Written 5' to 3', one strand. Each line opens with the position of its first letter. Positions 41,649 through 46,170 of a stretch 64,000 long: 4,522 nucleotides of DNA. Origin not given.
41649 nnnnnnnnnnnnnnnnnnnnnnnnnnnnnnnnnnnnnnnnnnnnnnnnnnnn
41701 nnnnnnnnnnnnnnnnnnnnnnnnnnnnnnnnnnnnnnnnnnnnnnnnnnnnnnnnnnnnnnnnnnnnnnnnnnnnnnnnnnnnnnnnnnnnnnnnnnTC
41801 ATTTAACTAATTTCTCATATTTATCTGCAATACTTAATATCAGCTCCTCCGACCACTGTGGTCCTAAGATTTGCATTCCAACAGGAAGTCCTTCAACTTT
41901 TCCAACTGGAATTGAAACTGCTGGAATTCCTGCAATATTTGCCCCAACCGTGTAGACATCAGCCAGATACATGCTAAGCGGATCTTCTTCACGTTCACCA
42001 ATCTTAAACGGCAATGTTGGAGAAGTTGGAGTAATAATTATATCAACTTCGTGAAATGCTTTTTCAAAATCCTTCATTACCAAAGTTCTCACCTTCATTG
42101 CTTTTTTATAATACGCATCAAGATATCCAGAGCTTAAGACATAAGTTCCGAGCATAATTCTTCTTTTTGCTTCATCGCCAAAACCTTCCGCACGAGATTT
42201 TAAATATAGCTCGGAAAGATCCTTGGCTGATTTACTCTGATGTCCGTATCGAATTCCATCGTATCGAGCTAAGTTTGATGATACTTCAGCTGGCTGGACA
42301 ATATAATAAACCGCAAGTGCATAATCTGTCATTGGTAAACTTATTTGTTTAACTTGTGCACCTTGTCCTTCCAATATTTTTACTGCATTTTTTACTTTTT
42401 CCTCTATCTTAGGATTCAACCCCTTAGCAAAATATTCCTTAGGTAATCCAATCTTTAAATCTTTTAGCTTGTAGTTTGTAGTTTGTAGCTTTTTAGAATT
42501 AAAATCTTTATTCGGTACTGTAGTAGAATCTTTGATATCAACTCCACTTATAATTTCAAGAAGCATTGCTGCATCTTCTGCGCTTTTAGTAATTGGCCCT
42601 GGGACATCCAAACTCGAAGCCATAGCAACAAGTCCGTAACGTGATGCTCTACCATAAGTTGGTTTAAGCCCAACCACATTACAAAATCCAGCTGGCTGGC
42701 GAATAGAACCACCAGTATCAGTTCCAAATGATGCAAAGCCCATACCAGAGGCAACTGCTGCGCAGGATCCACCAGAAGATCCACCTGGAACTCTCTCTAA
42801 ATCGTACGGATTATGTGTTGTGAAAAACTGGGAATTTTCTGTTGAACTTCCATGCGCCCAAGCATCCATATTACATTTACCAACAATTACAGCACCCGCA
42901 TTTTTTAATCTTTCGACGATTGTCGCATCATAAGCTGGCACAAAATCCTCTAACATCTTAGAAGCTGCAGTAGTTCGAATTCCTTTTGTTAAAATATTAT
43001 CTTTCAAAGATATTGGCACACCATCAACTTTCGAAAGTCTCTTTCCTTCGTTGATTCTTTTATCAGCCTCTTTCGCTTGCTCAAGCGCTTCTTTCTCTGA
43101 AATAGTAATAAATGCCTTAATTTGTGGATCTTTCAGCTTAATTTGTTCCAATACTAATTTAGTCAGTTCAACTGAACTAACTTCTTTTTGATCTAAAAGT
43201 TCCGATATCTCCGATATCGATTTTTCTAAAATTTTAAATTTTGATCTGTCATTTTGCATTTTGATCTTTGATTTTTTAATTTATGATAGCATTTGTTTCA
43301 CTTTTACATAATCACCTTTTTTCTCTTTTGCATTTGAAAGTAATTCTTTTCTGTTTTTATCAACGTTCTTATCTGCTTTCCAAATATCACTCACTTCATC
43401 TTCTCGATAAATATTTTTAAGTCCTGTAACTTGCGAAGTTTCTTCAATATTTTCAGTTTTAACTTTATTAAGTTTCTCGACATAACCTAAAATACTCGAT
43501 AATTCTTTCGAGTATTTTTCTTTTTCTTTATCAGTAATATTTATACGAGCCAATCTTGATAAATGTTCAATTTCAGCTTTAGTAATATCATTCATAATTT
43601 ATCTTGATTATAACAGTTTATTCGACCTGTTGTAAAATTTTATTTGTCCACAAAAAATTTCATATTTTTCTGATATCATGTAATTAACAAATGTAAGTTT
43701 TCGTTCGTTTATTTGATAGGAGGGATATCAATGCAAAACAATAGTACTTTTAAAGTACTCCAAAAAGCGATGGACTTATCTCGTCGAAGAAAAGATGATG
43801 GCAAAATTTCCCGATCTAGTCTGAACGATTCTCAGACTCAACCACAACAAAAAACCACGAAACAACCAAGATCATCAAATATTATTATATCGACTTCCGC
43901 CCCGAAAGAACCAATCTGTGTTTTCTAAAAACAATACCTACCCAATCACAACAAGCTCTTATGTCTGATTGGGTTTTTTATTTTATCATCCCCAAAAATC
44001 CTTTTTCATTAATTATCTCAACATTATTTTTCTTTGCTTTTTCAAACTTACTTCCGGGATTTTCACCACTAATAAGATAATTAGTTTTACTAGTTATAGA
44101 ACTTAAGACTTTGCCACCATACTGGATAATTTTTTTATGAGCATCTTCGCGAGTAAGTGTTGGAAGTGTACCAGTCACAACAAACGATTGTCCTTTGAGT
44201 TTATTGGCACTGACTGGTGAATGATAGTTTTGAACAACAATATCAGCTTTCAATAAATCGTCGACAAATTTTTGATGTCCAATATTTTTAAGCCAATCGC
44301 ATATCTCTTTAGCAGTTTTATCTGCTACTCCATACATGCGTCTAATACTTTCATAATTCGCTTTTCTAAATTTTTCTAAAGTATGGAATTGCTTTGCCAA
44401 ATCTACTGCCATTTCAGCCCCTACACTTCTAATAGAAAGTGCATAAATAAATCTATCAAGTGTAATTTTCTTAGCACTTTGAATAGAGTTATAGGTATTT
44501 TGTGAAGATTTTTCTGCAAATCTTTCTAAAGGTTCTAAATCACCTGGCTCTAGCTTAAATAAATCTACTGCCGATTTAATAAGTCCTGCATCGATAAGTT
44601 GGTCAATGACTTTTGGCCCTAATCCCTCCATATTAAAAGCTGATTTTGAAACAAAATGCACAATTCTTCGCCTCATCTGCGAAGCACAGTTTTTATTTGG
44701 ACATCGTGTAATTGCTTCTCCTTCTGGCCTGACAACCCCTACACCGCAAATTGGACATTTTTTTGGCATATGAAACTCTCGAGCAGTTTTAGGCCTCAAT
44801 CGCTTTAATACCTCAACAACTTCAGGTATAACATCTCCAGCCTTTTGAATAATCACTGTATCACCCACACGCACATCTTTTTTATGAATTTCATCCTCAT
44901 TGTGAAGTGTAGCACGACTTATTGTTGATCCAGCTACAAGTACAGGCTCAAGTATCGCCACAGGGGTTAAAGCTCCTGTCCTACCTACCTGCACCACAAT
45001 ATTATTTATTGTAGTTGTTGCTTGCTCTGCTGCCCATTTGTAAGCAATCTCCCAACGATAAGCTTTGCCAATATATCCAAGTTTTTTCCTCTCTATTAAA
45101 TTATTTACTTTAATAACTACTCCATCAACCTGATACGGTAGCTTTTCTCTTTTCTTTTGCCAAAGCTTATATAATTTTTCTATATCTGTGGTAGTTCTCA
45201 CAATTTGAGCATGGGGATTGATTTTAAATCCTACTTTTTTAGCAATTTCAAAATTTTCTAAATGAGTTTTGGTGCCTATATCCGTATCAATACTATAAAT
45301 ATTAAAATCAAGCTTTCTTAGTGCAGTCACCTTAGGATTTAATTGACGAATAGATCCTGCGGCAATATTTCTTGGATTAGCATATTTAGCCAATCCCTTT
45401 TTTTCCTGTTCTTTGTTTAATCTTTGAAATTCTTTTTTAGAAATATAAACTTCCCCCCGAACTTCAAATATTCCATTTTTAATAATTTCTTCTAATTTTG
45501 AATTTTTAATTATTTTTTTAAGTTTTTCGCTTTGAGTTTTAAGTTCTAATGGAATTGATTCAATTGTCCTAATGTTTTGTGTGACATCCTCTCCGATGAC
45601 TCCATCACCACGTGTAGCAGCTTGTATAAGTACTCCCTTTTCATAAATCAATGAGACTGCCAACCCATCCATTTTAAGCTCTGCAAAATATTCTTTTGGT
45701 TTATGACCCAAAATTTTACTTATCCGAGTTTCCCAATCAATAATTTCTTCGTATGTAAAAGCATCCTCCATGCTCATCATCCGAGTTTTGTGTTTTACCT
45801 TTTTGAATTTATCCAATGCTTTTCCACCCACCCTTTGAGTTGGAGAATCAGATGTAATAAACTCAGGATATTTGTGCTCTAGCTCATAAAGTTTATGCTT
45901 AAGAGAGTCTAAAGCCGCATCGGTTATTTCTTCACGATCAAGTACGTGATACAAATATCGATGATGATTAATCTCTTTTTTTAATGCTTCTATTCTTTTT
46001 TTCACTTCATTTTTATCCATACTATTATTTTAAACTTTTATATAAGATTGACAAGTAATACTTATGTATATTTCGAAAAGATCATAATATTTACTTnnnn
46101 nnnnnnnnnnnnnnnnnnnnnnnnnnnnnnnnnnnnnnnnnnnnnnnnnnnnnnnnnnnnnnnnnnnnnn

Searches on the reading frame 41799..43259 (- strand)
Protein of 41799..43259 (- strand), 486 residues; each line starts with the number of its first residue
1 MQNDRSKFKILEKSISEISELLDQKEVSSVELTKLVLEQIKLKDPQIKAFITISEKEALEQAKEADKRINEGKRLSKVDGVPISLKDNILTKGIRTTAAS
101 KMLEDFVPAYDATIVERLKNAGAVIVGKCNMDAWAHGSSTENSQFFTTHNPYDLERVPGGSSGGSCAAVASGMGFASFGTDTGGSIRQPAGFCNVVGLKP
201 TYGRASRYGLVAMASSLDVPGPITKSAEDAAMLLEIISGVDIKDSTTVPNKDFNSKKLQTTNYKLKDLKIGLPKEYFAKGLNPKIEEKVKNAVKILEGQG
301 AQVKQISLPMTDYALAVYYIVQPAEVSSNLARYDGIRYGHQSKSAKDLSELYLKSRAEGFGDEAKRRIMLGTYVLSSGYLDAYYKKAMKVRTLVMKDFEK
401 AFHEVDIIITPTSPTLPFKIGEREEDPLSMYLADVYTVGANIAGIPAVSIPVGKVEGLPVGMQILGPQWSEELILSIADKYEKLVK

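Call 75: search_protein_families(library=pfam, proteins=[window:41799-43259:-], max_evalue=0.0001)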
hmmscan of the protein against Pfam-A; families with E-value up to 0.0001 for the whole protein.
window:41799-43259:- (486 aa): 1 family
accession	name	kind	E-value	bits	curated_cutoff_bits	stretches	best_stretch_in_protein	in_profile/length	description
PF01425.27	Amidase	-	1.7e-152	509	27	1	31-475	1-445/445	Amidase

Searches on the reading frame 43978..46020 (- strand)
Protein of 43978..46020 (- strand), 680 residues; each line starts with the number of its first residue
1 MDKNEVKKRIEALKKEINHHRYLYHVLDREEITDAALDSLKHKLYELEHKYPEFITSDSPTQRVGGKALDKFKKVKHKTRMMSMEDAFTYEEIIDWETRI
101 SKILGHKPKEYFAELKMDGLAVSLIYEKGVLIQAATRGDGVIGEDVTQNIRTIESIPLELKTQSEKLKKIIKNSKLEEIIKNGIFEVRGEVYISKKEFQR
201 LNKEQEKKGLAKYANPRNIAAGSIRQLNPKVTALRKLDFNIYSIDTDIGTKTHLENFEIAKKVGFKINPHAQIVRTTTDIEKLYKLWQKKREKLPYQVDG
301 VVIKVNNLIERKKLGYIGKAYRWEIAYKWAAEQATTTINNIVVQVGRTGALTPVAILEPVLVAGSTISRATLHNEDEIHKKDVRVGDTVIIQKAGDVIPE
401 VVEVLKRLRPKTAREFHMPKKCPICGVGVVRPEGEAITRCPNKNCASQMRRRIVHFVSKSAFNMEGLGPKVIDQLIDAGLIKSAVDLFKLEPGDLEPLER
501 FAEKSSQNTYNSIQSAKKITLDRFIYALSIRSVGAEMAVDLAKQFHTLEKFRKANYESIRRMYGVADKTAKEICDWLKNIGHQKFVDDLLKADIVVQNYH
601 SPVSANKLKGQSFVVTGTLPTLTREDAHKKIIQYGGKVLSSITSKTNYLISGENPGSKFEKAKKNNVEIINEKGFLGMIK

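Call 75: search_protein_families(library=pfam, proteins=[window:43978-46020:-], max_evalue=0.0001)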
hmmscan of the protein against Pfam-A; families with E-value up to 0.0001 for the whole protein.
window:43978-46020:- (680 aa): 9 families
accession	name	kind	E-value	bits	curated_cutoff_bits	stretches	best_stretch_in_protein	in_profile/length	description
PF01653.23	DNA_ligase_aden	-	4.1e-83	279.2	27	1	71-332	3-253/253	NAD-dependent DNA ligase adenylation domain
PF03120.22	DNA_ligase_OB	-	1.6e-34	118.1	32.9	1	335-412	1-78/79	NAD-dependent DNA ligase OB-fold domain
PF00533.33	BRCT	-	2.9e-15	56.7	21.3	1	606-677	4-76/78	BRCA1 C Terminus (BRCT) domain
PF12826.13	HHH_2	-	1.6e-14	54.2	27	1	523-585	1-63/64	Helix-hairpin-helix motif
PF14520.12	HHH_5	-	1e-08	36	27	1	526-577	3-55/57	Helix-hairpin-helix domain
PF22745.1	Nlig-Ia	-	5.2e-08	33.9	27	1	6-56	2-52/92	DNA ligase-like, N-terminal NAD+-binding domain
PF03119.21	DNA_ligase_ZBD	-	5.9e-08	32.9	25.8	1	421-445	1-25/27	NAD-dependent DNA ligase C4 zinc finger domain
PF12738.14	PTCB-BRCT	-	3.8e-07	30.5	22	1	622-671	12-60/63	twin BRCT domain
PF16589.12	BRCT_2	-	1.8e-05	25.3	27.3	1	608-671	3-66/86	BRCT domain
